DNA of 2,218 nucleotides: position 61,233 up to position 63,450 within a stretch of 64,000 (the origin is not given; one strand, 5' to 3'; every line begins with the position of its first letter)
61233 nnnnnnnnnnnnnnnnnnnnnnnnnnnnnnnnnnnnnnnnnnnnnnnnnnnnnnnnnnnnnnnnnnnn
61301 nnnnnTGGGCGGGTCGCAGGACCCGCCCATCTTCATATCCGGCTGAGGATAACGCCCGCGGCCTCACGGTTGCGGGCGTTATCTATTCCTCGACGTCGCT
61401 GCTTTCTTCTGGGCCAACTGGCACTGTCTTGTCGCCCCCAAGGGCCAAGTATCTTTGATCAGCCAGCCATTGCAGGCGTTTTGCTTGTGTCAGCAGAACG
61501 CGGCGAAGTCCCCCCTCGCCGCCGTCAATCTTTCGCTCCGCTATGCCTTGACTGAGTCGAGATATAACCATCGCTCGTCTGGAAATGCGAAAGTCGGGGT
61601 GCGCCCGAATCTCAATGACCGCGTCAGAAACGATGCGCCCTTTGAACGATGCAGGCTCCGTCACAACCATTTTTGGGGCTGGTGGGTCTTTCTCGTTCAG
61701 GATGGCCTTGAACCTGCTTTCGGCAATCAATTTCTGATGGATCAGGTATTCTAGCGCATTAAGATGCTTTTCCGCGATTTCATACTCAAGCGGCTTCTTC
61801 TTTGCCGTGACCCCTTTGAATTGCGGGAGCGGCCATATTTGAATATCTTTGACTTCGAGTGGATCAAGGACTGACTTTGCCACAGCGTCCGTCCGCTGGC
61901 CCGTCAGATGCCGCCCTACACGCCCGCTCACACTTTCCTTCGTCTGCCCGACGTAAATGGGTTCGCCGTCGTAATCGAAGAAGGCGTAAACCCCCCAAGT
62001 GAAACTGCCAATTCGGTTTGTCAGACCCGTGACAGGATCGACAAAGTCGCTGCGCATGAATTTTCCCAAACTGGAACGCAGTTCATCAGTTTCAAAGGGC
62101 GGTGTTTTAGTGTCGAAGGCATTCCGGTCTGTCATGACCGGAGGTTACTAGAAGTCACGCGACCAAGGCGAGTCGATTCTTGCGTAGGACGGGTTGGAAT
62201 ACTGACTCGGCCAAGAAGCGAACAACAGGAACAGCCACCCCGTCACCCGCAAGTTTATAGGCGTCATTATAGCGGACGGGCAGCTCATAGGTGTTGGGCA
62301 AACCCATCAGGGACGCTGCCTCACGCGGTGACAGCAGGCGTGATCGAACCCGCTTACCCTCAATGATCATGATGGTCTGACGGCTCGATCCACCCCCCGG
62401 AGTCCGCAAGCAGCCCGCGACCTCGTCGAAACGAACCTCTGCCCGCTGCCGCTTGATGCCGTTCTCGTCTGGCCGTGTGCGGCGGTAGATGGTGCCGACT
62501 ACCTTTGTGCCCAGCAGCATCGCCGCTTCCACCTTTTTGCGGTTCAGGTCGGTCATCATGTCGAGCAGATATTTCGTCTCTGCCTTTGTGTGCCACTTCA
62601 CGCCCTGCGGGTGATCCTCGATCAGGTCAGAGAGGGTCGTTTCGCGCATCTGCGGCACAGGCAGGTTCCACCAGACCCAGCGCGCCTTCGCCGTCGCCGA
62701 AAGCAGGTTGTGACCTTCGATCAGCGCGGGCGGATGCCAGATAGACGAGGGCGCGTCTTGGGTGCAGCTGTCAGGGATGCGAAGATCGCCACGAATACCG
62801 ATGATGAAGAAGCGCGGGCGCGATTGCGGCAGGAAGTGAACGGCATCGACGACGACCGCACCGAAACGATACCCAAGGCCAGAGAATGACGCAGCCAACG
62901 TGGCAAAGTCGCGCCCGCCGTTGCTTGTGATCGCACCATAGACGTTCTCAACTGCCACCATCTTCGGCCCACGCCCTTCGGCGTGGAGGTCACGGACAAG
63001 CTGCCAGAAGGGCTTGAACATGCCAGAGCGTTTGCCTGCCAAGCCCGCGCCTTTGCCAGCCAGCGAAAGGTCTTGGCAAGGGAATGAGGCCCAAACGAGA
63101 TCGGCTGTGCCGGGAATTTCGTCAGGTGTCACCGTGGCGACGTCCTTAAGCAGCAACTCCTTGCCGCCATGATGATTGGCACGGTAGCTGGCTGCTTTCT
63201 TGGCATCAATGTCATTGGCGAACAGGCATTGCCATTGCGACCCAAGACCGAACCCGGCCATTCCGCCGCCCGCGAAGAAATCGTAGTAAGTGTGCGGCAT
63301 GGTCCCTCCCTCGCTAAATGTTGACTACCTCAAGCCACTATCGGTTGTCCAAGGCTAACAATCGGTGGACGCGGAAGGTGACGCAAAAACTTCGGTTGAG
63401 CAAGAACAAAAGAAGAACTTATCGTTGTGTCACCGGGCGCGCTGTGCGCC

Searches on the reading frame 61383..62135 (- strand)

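Call 22: search_protein_families(library=pfam, proteins=[window:61383-62135:-], max_evalue=0.001)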
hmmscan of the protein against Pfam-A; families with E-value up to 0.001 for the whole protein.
window:61383-62135:- (250 aa): 1 family
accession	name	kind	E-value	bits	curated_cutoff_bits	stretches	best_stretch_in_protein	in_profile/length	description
PF01541.30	GIY-YIG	-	6.8e-05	23.5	22.6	1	47-88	2-42/78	GIY-YIG catalytic domain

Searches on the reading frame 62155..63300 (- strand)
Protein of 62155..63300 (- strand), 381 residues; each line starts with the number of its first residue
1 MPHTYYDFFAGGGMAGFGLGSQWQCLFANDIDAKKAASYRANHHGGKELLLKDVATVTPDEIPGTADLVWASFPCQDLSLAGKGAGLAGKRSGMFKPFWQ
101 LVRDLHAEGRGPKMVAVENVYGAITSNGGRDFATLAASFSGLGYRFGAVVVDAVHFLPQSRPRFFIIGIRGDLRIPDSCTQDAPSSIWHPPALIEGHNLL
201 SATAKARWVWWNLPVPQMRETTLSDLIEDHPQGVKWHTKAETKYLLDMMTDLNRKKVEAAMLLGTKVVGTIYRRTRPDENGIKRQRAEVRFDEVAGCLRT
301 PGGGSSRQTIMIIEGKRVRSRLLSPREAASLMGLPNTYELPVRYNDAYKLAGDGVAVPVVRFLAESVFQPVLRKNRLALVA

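Call 22: search_protein_families(library=pfam, proteins=[window:62155-63300:-], max_evalue=0.001)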
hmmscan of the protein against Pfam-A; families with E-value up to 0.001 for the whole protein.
window:62155-63300:- (381 aa): 1 family
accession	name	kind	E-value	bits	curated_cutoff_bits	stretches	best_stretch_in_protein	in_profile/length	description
PF00145.23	DNA_methylase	-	7e-47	160.9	22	1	6-368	4-323/324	C-5 cytosine-specific DNA methylase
